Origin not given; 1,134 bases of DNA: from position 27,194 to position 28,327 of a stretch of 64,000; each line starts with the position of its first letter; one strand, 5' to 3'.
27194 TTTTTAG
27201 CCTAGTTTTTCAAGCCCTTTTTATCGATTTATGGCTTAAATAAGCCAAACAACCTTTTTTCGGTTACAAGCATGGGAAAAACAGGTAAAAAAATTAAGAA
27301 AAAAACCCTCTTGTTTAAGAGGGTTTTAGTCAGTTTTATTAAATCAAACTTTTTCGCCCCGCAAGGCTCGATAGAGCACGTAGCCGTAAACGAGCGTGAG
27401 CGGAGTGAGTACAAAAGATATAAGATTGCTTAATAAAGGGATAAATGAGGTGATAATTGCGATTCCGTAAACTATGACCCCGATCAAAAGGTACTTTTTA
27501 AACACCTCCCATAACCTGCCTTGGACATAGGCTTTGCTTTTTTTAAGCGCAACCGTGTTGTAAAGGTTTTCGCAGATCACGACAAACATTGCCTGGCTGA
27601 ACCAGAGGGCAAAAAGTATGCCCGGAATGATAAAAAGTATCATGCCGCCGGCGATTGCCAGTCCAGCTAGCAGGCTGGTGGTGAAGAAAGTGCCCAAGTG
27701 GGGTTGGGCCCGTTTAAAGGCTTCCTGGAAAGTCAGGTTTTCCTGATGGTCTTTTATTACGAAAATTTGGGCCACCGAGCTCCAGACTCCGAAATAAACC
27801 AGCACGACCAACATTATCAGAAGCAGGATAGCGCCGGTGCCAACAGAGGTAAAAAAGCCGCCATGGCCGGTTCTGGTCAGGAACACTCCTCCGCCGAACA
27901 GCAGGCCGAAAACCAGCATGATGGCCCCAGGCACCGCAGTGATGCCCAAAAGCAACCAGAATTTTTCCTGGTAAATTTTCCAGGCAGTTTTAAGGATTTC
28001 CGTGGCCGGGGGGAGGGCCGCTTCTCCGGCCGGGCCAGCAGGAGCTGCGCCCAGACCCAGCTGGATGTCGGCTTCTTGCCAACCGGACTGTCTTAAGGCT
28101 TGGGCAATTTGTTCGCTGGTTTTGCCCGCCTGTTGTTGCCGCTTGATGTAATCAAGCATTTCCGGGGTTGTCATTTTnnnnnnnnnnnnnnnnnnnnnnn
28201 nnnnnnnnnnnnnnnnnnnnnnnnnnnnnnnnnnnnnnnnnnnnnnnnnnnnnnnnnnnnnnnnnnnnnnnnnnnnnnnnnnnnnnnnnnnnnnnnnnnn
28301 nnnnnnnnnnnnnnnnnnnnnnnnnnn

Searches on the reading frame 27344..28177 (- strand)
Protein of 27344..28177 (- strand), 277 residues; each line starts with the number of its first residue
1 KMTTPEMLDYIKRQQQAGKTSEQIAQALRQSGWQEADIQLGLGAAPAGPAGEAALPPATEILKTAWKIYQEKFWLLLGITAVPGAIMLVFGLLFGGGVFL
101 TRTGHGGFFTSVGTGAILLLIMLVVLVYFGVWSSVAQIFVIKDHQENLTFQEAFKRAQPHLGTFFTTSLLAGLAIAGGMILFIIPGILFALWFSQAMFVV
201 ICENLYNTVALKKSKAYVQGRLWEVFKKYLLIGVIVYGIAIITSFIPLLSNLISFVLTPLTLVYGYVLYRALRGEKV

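Call 3: search_protein_families(library=pfam, proteins=[window:27344-28177:-], max_evalue=10)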
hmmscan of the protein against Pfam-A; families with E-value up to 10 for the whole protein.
window:27344-28177:- (277 aa): 3 families
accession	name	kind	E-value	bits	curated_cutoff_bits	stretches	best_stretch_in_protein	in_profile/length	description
PF10110.14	GPDPase_memb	-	0.0089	15.2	29.6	2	175-263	164-254/321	Membrane domain of glycerophosphoryl diester phosphodiesterase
PF09105.16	SelB-wing_1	-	0.024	14.8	25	1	136-182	8-50/59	Elongation factor SelB, winged helix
PF06790.16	UPF0259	-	0.13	12.5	31.4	1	149-269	118-246/248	Uncharacterised protein family (UPF0259)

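Call 10: find_homologous_proteins(query=window:27344-28177:-, max_evalue=0.001)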
Query window:27344-28177:- (277 aa): 25 proteins with E <= 0.001 among 8000 candidates.
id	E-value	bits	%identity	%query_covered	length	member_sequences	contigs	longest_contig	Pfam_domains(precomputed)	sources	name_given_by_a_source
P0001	3.5e-170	582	97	100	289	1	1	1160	PF06790.18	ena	-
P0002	1.7e-169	580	97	100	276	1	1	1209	PF06790.18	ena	-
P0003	1.0e-168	578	96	100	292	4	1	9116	-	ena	-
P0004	2.1e-112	393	66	99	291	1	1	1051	-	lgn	-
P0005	3.1e-112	392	64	99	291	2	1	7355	PF10110.15,PF06790.18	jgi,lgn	-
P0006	3.6e-109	382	64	100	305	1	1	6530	PF10110.15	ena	-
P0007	2.4e-103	363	62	97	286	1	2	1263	PF10110.15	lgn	-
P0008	3.6e-100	353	59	100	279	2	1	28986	PF06790.18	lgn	-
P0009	2.5e-98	347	57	100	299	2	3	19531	PF10110.15,PF06790.18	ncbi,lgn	-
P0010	5.8e-97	342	56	100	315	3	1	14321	PF10110.15,PF06790.18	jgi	-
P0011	1.6e-96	341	57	100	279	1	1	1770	PF06790.18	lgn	-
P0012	7.7e-58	214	40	99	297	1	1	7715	PF10110.15,PF06790.18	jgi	jgi:hypothetical protein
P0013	3.8e-55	205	38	99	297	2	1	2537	PF10110.15,PF06790.18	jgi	jgi:hypothetical protein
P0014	7.8e-54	201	41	97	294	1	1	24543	-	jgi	jgi:hypothetical protein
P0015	7.5e-51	191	38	99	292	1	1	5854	PF10110.15,PF06790.18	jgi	jgi:hypothetical protein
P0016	1.5e-47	180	39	99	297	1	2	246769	-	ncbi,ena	-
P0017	2.4e-31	127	34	80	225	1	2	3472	PF06790.18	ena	-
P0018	2.1e-28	117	42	51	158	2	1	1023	PF06790.18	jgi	jgi:hypothetical protein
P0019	2.0e-12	65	33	68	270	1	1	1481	PF25231.2,PF06790.18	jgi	jgi:uncharacterized membrane protein (DUF485 family)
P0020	3.6e-12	64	33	67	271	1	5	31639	PF25231.2,PF06790.18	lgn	-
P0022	5.3e-9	54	51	26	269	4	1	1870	PF25231.2,PF06790.18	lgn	-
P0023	5.3e-7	47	40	27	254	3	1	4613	PF06790.18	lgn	-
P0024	9.4e-6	43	38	38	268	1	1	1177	PF25231.2,PF06790.18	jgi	jgi:hypothetical protein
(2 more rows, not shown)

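Call 12: search_protein_families(library=pfam, proteins=[P0019, P0020, P0022, P0024, P0016, P0012], max_evalue=1)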
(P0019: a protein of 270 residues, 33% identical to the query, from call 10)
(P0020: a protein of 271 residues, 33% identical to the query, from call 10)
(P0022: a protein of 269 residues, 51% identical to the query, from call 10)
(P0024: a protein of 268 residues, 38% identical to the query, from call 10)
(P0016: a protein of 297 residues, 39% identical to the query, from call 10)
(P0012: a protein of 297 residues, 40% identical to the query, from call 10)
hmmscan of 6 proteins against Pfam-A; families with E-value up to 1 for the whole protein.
P0019 (270 aa): 5 families
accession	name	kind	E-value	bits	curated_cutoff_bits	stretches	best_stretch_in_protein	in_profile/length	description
PF06790.16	UPF0259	-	0.0019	18.5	31.4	1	106-237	115-244/248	Uncharacterised protein family (UPF0259)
PF06161.16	DUF975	-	0.026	14.8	34.8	2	173-234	10-71/243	Protein of unknown function (DUF975)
PF10110.14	GPDPase_memb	-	0.077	12.2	29.6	0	150-235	179-264/321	Membrane domain of glycerophosphoryl diester phosphodiesterase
PF01006.25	HCV_NS4a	-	0.17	12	27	1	126-146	1-21/55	Hepatitis C virus non-structural protein NS4a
PF01769.21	MgtE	-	0.35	11.6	27.6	1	173-235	32-90/125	Divalent cation transporter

P0020 (271 aa): 2 families
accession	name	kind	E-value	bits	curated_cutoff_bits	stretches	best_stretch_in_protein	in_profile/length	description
PF06790.16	UPF0259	-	0.00012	22.4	31.4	1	106-240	113-245/248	Uncharacterised protein family (UPF0259)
PF11395.13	bCoV_NS7B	-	0.63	10.4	25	0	141-158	16-33/43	Betacoronavirus NS7B protein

P0022 (269 aa): 2 families
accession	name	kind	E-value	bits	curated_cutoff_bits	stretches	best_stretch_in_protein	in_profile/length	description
PF06790.16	UPF0259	-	0.052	13.8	31.4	1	103-234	114-243/248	Uncharacterised protein family (UPF0259)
PF25231.1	DUF7847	-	0.65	9.7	28.7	0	129-229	130-228/252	Domain of unknown function (DUF7847)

P0024 (268 aa): 1 family
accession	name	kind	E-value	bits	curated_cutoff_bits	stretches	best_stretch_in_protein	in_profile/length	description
PF06790.16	UPF0259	-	0.0025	18.1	31.4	1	75-238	84-245/248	Uncharacterised protein family (UPF0259)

P0016 (297 aa): 3 families
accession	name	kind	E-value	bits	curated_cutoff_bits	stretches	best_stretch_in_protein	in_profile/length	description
PF03793.24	PASTA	-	0.015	15.7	23.2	1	15-46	6-37/64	PASTA domain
PF06040.16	Adeno_E3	-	0.33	11.5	25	1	101-139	69-108/126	Adenovirus E3 protein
PF17410.7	Stevor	-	0.79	9.7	25.4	0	101-137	221-256/275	Subtelomeric Variable Open Reading frame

P0012 (297 aa): 7 families
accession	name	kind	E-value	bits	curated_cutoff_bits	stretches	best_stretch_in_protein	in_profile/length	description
PF10110.14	GPDPase_memb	-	6.4e-08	32.1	29.6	2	58-179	195-317/321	Membrane domain of glycerophosphoryl diester phosphodiesterase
PF17410.7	Stevor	-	0.13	12.2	25.4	1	68-137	185-256/275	Subtelomeric Variable Open Reading frame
PF01292.26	Ni_hydr_CYTB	-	0.21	11.8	30.1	1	92-256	16-165/179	Prokaryotic cytochrome b561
PF14093.11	DUF4271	-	0.26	11.6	29.7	0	88-152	51-120/206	Domain of unknown function (DUF4271)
PF06790.16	UPF0259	-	0.28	11.4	31.4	1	166-289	130-246/248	Uncharacterised protein family (UPF0259)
PF01944.22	SpoIIM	-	0.49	10.8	26.9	1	184-255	1-68/163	Stage II sporulation protein M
PF16020.10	Deltameth_res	-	0.74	10.1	27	1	154-189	9-40/52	Deltamethrin resistance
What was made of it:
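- On DUF975 / UPF0259 (YciC) / GPDPase_memb membrane proteins, for the second carrier: Many orthologues carry precomputed PF06790/PF10110 hits (calls 3, 10, 12).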

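Call 57: find_encoding_contigs(protein=P0009, flank=8000, max_places=3)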
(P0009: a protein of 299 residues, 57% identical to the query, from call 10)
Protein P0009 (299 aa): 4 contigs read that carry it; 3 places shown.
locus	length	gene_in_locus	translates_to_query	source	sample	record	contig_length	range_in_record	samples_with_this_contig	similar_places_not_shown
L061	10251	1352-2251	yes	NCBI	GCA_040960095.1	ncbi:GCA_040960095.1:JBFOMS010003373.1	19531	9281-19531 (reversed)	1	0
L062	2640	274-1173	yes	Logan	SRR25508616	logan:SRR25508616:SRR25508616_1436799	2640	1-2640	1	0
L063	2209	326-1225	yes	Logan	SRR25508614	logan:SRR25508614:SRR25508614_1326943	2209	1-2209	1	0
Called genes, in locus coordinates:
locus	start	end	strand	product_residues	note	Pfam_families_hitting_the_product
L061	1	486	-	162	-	?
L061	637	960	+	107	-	PF12647:RNHCP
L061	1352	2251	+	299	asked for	PF10110:GPDPase_memb (faint), PF06790:UPF0259 (weak)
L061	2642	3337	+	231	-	-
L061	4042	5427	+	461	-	PF02784:Orn_Arg_deC_N, PF00278:Orn_DAP_Arg_deC (weak)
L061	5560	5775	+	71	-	PF04070:DUF378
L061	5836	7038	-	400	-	PF00575:S1, PF23459:S1_RRP5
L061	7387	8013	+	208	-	PF13483:Lactamase_B_3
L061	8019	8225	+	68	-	-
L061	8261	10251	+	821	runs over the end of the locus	PF00521:DNA_topoisoIV, PF03989:DNA_gyraseA_C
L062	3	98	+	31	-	?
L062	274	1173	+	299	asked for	PF10110:GPDPase_memb (faint), PF06790:UPF0259 (weak)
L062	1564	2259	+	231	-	-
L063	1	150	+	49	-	?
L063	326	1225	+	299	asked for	PF10110:GPDPase_memb (faint), PF06790:UPF0259 (weak)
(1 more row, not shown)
